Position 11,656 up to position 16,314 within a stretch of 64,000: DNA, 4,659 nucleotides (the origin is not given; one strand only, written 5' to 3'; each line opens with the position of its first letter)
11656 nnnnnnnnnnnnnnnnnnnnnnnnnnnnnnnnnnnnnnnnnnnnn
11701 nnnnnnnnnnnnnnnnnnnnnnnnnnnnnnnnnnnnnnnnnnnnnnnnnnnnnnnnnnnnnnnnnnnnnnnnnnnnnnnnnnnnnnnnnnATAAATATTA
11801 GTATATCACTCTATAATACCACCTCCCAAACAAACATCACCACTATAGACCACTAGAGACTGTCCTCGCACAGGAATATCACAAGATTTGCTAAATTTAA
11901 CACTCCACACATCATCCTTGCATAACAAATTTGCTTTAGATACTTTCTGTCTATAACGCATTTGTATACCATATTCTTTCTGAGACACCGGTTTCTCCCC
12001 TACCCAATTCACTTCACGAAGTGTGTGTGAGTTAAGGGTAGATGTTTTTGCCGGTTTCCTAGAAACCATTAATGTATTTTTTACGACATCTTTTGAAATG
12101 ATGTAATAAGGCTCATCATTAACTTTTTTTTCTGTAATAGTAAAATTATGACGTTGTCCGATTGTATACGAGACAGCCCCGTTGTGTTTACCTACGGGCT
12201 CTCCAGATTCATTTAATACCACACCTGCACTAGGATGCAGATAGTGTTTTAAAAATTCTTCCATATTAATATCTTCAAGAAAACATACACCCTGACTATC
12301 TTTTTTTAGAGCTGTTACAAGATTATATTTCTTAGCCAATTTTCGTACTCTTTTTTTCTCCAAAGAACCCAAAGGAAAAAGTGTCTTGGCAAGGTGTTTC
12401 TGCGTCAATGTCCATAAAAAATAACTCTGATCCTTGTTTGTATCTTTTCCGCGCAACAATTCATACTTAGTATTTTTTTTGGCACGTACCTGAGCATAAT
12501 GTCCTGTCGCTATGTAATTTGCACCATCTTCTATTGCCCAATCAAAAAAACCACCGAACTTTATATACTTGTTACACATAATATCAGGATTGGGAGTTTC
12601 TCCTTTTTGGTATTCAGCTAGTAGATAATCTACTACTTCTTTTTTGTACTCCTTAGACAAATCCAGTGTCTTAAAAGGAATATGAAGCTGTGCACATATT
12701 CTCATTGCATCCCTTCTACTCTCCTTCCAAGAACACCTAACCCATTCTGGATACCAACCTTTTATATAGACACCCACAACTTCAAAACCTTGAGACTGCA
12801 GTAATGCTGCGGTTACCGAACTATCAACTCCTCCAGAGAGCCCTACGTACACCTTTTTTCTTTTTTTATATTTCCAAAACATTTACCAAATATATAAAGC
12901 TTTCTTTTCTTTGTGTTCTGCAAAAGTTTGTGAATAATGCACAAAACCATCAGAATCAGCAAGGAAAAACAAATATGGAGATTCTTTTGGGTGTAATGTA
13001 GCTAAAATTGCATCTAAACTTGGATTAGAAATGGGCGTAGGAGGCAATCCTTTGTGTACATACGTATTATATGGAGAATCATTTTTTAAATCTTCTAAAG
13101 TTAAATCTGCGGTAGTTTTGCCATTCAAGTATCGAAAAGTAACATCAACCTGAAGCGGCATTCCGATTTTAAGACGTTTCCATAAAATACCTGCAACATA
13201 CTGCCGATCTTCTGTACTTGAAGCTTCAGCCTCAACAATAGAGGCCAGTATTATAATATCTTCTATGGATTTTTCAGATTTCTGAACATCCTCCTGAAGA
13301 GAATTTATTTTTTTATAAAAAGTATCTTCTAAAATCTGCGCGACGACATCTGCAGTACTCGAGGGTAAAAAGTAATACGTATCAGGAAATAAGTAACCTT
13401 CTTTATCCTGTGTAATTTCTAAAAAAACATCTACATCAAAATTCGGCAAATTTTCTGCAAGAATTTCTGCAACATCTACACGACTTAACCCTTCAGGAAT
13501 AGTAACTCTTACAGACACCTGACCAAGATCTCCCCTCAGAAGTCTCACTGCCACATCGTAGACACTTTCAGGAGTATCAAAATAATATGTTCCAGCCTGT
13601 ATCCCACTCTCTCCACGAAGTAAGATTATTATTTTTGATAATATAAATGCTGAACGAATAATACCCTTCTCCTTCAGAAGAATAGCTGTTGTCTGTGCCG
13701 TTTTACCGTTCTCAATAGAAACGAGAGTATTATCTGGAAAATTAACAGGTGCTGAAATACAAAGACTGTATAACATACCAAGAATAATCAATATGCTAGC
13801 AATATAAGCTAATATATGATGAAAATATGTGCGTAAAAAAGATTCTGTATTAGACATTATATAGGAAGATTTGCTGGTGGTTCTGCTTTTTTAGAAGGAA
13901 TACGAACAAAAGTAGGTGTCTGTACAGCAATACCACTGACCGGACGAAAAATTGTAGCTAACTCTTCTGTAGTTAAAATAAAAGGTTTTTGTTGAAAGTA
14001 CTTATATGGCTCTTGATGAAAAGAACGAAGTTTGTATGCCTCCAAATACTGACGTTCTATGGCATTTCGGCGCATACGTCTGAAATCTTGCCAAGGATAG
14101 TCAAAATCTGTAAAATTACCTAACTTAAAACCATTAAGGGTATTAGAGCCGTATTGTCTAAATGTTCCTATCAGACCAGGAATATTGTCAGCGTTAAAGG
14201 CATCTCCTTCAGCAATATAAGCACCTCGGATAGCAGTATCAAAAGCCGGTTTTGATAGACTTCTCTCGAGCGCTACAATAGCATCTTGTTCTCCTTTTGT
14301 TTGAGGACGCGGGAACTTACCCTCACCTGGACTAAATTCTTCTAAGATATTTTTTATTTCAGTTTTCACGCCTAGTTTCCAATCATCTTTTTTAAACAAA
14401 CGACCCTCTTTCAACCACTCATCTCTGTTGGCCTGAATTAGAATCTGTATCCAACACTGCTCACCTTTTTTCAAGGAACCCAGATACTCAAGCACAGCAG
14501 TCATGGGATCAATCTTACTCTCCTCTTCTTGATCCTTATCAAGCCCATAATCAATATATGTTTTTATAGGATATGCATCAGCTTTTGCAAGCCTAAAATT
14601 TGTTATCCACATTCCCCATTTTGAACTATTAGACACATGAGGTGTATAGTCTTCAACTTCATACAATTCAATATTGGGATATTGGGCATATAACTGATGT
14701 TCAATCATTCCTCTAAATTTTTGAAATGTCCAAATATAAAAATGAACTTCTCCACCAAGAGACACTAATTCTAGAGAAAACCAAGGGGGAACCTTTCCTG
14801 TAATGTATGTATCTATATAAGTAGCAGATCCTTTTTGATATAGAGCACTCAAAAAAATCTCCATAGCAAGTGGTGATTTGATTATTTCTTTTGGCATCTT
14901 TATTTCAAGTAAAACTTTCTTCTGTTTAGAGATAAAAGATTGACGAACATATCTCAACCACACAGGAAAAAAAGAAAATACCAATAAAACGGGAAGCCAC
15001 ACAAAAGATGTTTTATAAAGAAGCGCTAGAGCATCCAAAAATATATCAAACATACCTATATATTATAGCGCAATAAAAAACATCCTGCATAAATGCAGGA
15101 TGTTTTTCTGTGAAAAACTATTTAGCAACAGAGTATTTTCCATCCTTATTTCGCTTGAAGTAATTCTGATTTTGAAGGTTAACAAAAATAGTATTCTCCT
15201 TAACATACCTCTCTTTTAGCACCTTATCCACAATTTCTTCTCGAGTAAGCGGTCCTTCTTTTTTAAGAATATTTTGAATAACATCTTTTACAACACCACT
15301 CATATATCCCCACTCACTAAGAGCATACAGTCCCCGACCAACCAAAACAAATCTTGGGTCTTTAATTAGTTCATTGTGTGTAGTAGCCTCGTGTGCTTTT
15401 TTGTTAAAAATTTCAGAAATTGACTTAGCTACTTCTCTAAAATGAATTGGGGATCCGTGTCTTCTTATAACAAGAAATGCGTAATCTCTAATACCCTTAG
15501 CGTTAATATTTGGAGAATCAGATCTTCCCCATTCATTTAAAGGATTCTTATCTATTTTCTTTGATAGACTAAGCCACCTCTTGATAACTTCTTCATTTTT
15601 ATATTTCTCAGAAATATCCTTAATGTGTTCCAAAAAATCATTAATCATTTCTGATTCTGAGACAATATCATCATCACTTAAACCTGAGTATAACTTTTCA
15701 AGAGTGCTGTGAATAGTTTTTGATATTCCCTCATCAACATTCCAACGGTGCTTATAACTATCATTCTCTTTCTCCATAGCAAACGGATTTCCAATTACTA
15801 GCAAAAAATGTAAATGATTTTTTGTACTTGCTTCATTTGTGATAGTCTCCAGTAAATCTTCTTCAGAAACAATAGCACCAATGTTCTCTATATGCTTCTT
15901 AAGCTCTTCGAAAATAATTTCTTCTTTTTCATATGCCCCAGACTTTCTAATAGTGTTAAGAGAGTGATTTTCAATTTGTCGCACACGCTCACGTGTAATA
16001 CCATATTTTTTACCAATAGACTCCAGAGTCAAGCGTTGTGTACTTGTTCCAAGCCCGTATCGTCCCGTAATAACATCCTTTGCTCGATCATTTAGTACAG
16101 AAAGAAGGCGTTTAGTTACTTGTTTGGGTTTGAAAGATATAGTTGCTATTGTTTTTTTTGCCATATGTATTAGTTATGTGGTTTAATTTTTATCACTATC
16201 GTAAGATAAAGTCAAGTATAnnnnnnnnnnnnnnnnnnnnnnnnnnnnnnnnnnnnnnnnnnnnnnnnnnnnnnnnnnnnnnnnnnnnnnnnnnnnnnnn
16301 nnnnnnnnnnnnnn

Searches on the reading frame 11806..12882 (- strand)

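Call 84: search_protein_families(library=pfam, proteins=[window:11806-12882:-], max_evalue=0.001)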
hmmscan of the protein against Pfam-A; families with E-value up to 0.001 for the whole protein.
window:11806-12882:- (358 aa): 4 families
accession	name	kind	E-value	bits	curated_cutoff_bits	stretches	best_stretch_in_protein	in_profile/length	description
PF03054.22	tRNA_Me_trans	-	7.6e-76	254.7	20.6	1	9-203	1-201/202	tRNA methyl transferase HUP domain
PF20259.3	tRNA_Me_trans_M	-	1.5e-17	63.3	27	1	208-275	1-66/66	tRNA methyl transferase PRC-barrel domain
PF20258.4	tRNA_Me_trans_C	-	1.9e-13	51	20.6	1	287-357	5-77/77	Aminomethyltransferase beta-barrel domain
PF02540.23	NAD_synthase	-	6.3e-08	32.5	21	1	7-80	17-86/242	NAD synthase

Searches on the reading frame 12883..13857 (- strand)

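Call 84: search_protein_families(library=pfam, proteins=[window:12883-13857:-], max_evalue=0.001)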
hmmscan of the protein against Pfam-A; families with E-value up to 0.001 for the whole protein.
window:12883-13857:- (324 aa): 1 family
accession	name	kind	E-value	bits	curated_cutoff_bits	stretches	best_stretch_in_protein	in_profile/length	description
PF02618.21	YceG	-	4.5e-73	246.5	32.4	1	46-319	1-273/275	YceG-like family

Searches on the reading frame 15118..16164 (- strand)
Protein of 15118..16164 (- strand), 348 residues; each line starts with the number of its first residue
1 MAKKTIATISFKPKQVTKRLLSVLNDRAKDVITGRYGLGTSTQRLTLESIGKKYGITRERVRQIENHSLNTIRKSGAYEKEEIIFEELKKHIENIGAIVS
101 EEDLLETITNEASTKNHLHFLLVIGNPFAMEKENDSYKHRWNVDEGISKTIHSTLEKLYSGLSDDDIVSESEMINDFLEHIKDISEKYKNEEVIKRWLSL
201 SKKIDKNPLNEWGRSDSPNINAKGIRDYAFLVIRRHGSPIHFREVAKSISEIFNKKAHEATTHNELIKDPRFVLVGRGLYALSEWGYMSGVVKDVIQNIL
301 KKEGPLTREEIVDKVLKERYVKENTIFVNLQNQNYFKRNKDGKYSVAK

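Call 84: search_protein_families(library=pfam, proteins=[window:15118-16164:-], max_evalue=0.001)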
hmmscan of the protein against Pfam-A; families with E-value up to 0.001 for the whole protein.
window:15118-16164:- (348 aa): 2 families
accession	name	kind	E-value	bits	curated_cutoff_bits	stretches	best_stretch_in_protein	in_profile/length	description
PF04545.22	Sigma70_r4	-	9e-14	51.2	24.1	1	20-74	1-50/50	Sigma-70, region 4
PF05066.19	HARE-HTH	-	1.7e-08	35.2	25.9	0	227-285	5-71/71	HB1, ASXL, restriction endonuclease HTH domain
